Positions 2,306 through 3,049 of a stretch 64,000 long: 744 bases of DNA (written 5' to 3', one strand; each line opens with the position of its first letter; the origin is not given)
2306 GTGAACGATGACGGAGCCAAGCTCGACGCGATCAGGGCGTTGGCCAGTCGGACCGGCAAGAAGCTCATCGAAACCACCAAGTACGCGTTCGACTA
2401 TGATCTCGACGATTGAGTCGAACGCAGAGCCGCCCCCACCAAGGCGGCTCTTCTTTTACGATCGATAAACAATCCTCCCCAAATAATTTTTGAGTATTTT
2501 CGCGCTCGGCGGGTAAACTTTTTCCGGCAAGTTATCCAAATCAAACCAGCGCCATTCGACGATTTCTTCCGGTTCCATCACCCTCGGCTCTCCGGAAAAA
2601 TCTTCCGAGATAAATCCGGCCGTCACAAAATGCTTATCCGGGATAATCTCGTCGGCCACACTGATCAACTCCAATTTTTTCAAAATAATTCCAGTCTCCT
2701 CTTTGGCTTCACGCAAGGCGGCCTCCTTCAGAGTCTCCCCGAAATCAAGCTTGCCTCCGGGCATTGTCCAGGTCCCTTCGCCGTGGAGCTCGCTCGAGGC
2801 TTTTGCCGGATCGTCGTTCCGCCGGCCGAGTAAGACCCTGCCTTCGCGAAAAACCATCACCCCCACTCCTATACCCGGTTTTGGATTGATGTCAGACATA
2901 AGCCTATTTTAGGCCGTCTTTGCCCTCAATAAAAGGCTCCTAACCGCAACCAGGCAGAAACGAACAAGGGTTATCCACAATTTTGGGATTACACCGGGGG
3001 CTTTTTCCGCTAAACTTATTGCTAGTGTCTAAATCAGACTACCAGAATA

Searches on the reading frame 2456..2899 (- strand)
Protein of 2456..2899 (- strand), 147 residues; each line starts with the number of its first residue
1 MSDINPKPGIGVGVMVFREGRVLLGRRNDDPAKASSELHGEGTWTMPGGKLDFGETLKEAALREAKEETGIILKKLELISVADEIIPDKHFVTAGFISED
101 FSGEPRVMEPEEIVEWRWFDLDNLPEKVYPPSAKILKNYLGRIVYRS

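Call 25: find_encoding_contigs(protein=window:2456-2899:-, flank=10000, max_places=3)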
Protein window:2456-2899:- (147 aa): no gene with exactly this product is on record in the collection.
